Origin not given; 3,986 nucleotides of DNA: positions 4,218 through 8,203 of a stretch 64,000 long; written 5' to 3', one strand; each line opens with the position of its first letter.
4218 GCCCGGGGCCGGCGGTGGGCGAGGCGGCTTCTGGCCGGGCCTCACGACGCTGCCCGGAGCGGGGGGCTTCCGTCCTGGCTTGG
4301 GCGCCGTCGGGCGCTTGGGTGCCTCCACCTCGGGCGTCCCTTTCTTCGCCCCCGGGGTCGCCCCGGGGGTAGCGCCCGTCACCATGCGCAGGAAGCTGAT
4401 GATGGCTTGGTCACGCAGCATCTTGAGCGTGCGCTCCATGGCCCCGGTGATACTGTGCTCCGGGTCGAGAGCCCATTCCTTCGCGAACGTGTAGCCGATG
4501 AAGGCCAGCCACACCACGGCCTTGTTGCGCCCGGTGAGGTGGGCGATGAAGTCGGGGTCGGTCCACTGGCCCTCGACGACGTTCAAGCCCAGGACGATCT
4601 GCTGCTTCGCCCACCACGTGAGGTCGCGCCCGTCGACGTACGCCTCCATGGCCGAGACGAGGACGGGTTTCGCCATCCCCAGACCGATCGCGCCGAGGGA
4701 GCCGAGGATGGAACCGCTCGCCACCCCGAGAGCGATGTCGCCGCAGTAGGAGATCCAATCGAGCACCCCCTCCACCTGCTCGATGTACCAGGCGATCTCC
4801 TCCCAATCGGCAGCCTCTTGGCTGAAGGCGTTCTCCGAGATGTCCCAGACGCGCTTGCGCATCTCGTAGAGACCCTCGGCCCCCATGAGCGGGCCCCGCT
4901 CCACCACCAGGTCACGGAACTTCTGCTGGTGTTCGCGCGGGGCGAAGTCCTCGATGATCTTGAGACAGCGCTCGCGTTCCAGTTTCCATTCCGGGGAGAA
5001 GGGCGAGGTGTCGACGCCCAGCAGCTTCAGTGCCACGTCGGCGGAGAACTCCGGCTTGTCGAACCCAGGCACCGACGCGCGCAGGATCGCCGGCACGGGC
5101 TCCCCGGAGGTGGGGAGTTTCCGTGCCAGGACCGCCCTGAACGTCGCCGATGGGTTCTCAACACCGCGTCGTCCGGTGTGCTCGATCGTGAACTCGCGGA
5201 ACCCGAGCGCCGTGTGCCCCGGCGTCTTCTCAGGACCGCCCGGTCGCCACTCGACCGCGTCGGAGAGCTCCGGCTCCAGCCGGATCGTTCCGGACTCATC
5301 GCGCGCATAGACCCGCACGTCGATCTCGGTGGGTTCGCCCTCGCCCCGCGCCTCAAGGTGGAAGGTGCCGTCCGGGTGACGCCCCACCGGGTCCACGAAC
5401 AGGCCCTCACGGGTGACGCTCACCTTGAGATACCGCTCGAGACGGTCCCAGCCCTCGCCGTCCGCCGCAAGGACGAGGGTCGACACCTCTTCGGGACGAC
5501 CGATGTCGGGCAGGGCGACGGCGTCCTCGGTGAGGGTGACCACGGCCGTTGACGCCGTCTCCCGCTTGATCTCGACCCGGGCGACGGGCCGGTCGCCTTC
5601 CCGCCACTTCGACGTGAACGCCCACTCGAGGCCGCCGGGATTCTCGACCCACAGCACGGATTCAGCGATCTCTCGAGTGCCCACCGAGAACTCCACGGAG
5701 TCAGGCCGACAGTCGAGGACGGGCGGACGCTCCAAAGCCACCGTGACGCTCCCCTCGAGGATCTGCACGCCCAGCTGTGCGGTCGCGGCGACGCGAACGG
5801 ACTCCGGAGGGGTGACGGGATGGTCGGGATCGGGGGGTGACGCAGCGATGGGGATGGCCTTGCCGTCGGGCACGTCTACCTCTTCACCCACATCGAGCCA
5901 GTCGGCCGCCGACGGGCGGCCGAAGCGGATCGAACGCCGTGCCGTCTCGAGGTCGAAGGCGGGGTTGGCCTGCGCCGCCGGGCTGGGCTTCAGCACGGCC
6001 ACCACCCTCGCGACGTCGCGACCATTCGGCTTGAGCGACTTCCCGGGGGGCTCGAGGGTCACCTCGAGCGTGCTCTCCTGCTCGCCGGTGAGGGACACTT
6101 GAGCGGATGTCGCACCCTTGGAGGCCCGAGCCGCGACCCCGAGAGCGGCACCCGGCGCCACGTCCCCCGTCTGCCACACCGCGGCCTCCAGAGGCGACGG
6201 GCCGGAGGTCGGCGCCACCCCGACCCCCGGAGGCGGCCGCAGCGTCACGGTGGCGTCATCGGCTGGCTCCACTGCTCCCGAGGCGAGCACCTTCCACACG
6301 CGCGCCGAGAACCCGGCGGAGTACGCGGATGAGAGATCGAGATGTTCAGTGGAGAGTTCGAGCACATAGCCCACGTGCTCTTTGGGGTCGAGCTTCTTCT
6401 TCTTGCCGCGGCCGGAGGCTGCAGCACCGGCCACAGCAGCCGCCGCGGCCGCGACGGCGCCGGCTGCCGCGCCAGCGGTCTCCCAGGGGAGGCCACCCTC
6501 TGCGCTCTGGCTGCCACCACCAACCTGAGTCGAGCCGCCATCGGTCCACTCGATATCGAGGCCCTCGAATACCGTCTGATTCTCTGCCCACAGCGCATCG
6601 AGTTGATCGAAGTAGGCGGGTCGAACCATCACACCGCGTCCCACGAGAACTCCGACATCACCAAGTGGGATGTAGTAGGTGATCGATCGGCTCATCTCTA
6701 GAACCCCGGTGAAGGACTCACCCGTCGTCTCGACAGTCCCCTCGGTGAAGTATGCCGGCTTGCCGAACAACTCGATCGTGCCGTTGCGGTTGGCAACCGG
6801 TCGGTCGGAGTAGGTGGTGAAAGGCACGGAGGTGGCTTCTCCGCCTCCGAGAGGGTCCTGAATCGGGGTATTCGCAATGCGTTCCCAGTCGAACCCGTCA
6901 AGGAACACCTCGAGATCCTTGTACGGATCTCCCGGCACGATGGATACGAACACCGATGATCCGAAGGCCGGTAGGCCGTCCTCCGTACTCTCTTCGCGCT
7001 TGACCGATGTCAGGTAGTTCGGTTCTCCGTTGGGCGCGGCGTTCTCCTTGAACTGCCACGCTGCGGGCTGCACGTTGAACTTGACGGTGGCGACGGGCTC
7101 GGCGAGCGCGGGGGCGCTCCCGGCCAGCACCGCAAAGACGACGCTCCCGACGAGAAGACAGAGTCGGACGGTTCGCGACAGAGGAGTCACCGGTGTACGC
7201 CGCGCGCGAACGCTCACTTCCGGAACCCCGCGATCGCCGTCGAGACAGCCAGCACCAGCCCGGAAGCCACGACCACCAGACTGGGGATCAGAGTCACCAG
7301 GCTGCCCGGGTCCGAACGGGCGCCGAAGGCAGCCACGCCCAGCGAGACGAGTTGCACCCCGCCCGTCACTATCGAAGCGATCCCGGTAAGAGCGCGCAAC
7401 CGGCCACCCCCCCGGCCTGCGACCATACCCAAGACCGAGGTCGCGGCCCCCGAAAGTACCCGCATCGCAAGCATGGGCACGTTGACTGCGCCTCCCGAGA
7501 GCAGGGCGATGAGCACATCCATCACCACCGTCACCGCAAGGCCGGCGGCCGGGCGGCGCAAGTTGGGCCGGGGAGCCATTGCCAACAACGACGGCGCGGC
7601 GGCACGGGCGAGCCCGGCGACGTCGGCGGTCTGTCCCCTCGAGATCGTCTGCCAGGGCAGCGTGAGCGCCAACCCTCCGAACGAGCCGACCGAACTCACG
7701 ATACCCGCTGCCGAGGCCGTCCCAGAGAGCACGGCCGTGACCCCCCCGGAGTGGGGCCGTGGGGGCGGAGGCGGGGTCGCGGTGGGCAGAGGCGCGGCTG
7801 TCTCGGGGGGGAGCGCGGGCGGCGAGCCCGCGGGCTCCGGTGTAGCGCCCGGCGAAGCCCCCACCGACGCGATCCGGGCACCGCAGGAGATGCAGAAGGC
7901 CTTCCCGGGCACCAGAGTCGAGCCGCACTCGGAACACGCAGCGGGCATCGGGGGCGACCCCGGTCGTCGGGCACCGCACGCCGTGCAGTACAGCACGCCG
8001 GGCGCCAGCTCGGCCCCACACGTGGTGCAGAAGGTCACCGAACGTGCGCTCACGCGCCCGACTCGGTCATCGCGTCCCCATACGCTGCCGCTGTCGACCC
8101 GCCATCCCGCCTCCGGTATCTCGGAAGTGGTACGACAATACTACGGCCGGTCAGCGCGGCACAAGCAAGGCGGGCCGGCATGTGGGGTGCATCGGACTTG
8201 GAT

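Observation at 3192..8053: Translationally coupled pair: double zinc-ribbon membrane protein plus 1,342-aa signal-peptide protein of unknown function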

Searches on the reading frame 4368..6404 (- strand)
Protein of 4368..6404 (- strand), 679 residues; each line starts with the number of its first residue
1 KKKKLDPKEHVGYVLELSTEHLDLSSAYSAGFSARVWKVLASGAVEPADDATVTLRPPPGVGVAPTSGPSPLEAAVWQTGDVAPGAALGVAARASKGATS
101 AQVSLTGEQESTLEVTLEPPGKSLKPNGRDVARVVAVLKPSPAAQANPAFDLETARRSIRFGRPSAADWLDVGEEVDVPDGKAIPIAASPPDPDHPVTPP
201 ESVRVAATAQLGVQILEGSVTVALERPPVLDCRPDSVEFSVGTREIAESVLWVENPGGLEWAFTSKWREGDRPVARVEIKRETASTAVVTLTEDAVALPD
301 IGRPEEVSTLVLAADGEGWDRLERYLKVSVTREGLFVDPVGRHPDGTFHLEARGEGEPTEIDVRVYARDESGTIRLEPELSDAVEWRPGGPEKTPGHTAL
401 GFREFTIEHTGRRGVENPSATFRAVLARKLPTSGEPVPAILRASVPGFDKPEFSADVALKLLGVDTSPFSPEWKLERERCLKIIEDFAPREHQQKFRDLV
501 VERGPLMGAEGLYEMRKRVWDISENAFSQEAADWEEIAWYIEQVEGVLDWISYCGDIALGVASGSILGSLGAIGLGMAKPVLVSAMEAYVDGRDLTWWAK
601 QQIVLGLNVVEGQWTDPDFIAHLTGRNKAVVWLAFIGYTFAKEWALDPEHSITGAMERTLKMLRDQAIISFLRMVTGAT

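Call 36: predict_structure(alignment_id=A4)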
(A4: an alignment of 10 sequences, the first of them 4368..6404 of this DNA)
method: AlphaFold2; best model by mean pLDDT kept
length: 679 residues; sequences in the alignment: 10
mean_pLDDT: 75.8   pTM: 0.50
mean pLDDT of the five models: 75.8, 74.4, 73.2, 72.9, 69.0
residues with pLDDT >= 90: 225; 70-90: 257; 50-70: 56; < 50: 141
segments of 3 or more residues with pLDDT < 50: 528-596, 598-637, 639-647, 649-657, 672-679
pLDDT, mean of each block of 10 residues (from residue 1): 65 90 89 92 86 93 93 92 88 88 90 90 85 92 81 87 80 88 91 77 91 86 89 94 91 88 94 92 95 77 84 91 94 90 88 70 91 90 93 81 85 84 81 76 91 91 72 84 81 83 73 74 54 37 37 33 32 32 40 46 40 42 43 46 46 48 52 44
secondary structure, 60 per line:
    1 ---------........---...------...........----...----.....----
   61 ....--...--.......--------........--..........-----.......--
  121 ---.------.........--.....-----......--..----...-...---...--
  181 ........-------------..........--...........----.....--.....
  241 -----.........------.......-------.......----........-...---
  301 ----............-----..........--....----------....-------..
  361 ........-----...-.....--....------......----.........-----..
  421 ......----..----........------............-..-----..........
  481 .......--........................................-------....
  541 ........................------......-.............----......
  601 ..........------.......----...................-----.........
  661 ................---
elements in order (helices of 4 or more, strands of 3 or more residues): E10-17 E21-23 E30-40 E45-47 E52-56 E61-64 E67-69 E72-78 E87-94 E97-106 E112-118 E131-139 H142-146 H152-157 E170-172 E176-178 E181-188 E202-211 E214-224 E229-233 E236-240 E246-254 E261-267 E275-281 E286-293 E305-316 E322-331 E334-337 E348-351 E359-368 E374-376 H378-382 E385-388 H395-400 E405-413 E419-426 E437-444 E454-462 H471-487 H490-529 H537-564 H571-576 H578-590 H595-610 H617-623 H628-646 H652-676

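Call 41: fold_search(model_id=the predicted structure, library=pdb)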
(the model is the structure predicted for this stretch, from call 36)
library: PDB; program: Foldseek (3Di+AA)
matches with E <= 10: 1958; with E <= 0.001: 764
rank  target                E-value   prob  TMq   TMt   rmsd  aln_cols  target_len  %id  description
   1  5v5x_A                1.4e-13  1.00  0.21  0.29  19.1       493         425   10  Protocadherin gammaB7 EC3-6 cis-dimer structure (released 2017-11-01)
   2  5erp_B                1.7e-13  1.00  0.27  0.36  15.1       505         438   10  Crystal structure of human Desmocollin-2 ectodomain fragment EC2-5 (released 2016-06-15)
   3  9ijj_O                2.8e-13  1.00  0.18  0.11  17.9       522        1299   11  In situ structure of the central apparatus in mouse sperm axoneme. (released 2025-06-04)
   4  3b43                  3.1e-13  1.00  0.17  0.19  17.6       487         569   11  I-band fragment I65-I70 from titin (released 2008-01-22)
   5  5v5x_D                5.4e-13  1.00  0.20  0.28  19.4       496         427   12  Protocadherin gammaB7 EC3-6 cis-dimer structure (released 2017-11-01)
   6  7som_D                5.4e-13  1.00  0.16  0.09  18.3       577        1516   11  Ciliary C2 central pair apparatus isolated from Chlamydomonas reinhardtii (released 2022-04-13)
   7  5szr_A                6.0e-13  1.00  0.21  0.30  18.5       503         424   13  Protocadherin Gamma B2 extracellular cadherin domains 3-6 (released 2016-10-19)
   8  1cwv                  7.4e-13  1.00  0.18  0.23  15.3       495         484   10  CRYSTAL STRUCTURE OF INVASIN: A BACTERIAL INTEGRIN-BINDING PROTEIN (released 1999-10-13)
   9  5szr_B                1.2e-12  1.00  0.20  0.29  18.4       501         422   13  Protocadherin Gamma B2 extracellular cadherin domains 3-6 (released 2016-10-19)
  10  5iry_A                1.3e-12  1.00  0.23  0.26  13.7       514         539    9  Crystal structure of human Desmocollin-1 ectodomain (released 2016-06-22)
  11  7stz_C                1.9e-12  1.00  0.23  0.27  13.9       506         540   12  Crystal Structure of Human E-cadherin EC1-5 bound by mouse monoclonal antibody Fab mAb-1_19A11 (released 2022-01-26)
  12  5erp_A                2.0e-12  1.00  0.25  0.34  14.5       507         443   11  Crystal structure of human Desmocollin-2 ectodomain fragment EC2-5 (released 2016-06-15)
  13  9ijj_h                3.2e-12  1.00  0.17  0.10  19.8       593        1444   11  In situ structure of the central apparatus in mouse sperm axoneme. (released 2025-06-04)
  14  7r5k_10               3.8e-12  1.00  0.19  0.10  22.4       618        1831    9  Human nuclear pore complex (constricted) (released 2022-06-22)
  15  5v5x_B                4.8e-12  1.00  0.20  0.28  18.7       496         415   12  Protocadherin gammaB7 EC3-6 cis-dimer structure (released 2017-11-01)
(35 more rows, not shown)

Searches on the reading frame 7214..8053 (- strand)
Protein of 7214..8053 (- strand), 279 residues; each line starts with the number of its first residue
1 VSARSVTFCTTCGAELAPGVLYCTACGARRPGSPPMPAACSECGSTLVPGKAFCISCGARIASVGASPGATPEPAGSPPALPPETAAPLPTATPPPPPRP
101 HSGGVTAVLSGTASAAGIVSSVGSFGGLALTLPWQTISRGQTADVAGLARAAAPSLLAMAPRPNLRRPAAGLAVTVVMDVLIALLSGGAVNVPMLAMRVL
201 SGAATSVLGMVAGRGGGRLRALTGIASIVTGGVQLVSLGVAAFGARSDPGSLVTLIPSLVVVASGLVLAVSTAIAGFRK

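Call 6: search_protein_families(library=pfam, proteins=[window:7214-8053:-], max_evalue=1)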
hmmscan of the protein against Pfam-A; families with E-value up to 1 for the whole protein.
window:7214-8053:- (279 aa): 11 families
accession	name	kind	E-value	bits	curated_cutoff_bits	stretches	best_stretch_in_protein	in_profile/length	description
PF13240.11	Zn_Ribbon_1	-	7.9e-12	45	25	2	8-28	1-21/23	zinc-ribbon domain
PF12773.13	DZR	-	1.8e-07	31.6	27.3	1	9-58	1-45/45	Double zinc ribbon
PF13248.11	Zn_ribbon_3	-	5.1e-06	26.2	27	2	39-61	4-26/26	zinc-ribbon domain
PF17032.10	Zn_ribbon_15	-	0.00041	21.5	28.9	2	4-27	50-73/73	zinc-ribbon family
PF23455.1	DUF7129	-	0.016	15.4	30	1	23-47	14-37/45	Domain of unknown function (DUF7129)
PF18912.6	DZR_2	-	0.027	14.7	27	1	23-61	10-46/56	Double zinc ribbon domain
PF22289.1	DmmA-like_C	-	0.034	14.6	27.4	1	21-48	2-29/44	Dimethylamine monooxygenase subunit DmmA-like, C-terminal domain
PF12172.15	zf-ChsH2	-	0.055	13.7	23.2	1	39-60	13-34/37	ChsH2, rubredoxin-like zinc ribbon domain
PF00130.28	C1_1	-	0.11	12.8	26.5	0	4-28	9-36/53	Phorbol esters/diacylglycerol binding domain (C1 domain)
PF24460.1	DUF7575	-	0.12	12.3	28.5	0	38-60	4-26/28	Domain of unknown function (DUF7575)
PF07191.17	Zn_ribbon_6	-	0.4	11.1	25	0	9-51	3-43/67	Double zinc ribbon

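Call 7: search_protein_families(library=ncbifam, proteins=[window:7214-8053:-], max_evalue=1)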
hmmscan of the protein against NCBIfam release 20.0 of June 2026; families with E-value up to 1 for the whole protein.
window:7214-8053:- (279 aa): 2 families
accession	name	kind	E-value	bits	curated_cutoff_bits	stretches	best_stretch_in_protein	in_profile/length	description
NF045510.1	4Cys_prefix_kin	domain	0.002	18.3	24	1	7-16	17-26/26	4-Cys prefix domain-containing protein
NF033497.1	rubre_like_arch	subfamily_domain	0.71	9.6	32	0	23-47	3-26/34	rubrerythrin-like domain-containing protein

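Call 14: search_protein_families(library=padloc, proteins=[window:7214-8053:-], max_evalue=1)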
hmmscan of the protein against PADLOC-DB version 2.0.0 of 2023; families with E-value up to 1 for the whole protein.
window:7214-8053:- (279 aa): 0 families
